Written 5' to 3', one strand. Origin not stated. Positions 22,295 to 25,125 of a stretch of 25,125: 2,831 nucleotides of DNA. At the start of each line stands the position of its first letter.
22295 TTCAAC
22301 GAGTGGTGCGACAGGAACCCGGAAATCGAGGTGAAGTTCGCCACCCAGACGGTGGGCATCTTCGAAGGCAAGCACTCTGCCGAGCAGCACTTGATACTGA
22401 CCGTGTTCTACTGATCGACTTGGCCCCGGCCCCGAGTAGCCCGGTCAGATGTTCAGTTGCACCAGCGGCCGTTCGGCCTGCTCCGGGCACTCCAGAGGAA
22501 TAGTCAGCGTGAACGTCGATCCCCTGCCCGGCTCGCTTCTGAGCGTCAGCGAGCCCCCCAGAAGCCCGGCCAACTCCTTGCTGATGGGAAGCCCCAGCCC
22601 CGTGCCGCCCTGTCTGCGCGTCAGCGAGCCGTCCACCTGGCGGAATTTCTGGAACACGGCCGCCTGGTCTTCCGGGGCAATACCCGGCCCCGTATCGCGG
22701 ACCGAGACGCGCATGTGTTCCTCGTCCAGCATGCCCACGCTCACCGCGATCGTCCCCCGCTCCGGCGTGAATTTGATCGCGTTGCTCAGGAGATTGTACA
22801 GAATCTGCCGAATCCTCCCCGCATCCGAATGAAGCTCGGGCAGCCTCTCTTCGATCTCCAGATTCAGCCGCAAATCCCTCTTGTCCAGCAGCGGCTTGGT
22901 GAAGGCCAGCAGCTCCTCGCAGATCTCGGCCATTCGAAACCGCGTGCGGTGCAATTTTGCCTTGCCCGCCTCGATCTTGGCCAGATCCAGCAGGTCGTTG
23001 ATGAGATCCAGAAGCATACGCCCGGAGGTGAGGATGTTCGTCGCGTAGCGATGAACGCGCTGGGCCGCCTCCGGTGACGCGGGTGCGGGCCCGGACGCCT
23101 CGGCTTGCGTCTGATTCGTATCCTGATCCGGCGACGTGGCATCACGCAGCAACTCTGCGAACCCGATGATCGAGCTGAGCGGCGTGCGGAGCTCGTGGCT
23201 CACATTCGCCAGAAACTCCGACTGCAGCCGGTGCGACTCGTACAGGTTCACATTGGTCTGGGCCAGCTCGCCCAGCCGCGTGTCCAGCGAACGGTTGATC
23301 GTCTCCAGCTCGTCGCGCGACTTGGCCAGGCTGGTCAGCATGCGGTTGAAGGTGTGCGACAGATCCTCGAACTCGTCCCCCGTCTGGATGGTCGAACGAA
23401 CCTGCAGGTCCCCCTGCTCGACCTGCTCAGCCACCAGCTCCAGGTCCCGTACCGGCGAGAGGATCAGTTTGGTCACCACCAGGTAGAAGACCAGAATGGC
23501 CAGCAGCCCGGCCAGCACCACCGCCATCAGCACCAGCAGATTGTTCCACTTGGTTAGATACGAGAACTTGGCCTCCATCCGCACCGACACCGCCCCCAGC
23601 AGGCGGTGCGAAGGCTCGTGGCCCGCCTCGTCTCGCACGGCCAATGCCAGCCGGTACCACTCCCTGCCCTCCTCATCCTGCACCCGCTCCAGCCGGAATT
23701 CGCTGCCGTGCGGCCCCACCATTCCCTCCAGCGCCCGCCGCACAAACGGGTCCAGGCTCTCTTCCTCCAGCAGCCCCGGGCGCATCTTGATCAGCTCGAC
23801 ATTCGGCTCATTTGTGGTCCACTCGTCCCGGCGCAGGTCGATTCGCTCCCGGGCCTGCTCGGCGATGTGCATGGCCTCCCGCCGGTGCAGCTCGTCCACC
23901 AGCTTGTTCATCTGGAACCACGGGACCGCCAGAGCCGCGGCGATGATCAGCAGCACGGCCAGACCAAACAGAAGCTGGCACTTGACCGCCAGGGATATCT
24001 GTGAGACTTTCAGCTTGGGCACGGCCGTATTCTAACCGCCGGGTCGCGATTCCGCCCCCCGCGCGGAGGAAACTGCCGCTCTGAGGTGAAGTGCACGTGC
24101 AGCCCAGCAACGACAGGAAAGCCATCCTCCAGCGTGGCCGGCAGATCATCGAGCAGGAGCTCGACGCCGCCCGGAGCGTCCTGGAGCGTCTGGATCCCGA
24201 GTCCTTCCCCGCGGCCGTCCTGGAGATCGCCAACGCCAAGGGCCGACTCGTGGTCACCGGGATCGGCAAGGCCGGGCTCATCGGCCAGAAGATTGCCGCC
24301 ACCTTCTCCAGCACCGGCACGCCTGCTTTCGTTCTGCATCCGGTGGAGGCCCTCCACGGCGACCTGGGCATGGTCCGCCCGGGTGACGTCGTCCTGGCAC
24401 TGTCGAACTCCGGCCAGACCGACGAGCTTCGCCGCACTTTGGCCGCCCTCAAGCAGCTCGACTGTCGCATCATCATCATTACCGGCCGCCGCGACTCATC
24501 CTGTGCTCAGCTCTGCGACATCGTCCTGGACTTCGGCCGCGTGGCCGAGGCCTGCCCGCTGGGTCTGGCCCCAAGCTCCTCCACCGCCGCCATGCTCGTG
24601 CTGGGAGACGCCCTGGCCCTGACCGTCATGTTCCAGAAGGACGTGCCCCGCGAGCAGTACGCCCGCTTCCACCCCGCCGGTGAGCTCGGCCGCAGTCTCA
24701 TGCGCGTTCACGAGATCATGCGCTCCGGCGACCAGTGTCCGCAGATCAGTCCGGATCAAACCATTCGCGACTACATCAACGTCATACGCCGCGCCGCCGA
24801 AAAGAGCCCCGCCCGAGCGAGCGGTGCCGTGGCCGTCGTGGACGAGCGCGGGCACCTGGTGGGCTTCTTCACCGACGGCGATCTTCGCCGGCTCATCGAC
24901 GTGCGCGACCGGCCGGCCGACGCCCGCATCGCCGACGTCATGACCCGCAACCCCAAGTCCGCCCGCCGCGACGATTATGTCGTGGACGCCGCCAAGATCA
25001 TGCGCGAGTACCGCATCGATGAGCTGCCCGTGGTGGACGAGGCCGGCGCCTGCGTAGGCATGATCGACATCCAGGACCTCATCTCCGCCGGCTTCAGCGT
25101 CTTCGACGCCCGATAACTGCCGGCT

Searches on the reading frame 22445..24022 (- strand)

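Call 8: search_protein_families(library=pfam, proteins=[window:22445-24022:-], max_evalue=0.01)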
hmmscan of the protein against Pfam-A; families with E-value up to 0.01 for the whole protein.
window:22445-24022:- (525 aa): 5 families
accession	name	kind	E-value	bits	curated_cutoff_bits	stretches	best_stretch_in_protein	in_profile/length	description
PF02518.31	HATPase_c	-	2.1e-31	109.1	26.4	1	400-511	2-110/111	Histidine kinase-, DNA gyrase B-, and HSP90-like ATPase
PF00512.31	HisKA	-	1.2e-19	70.6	26.9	1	267-353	2-66/66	His Kinase A (phospho-acceptor) domain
PF00672.30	HAMP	-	1.3e-12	48.3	25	1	183-232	2-51/53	HAMP domain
PF07264.17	EI24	-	5.8e-06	27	32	1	158-223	53-103/199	Sulfate transporter CysZ/Etoposide-induced protein 2.4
PF13581.12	HATPase_c_2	-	0.0082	16.6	27.4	0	400-485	28-109/127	Histidine kinase-like ATPase domain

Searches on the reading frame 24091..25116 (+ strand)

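Call 8: search_protein_families(library=pfam, proteins=[window:24091-25116:+], max_evalue=0.01)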
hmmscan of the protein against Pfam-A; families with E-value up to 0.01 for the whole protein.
window:24091-25116:+ (341 aa): 3 families
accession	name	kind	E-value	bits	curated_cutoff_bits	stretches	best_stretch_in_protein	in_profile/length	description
PF01380.27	SIS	-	4e-25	88.6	25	1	46-177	2-130/131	SIS domain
PF00571.33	CBS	-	2.9e-20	72.8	24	2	280-333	1-54/57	CBS domain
PF00702.32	Hydrolase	-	0.0087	16.9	26.4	0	89-158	79-151/191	haloacid dehalogenase-like hydrolase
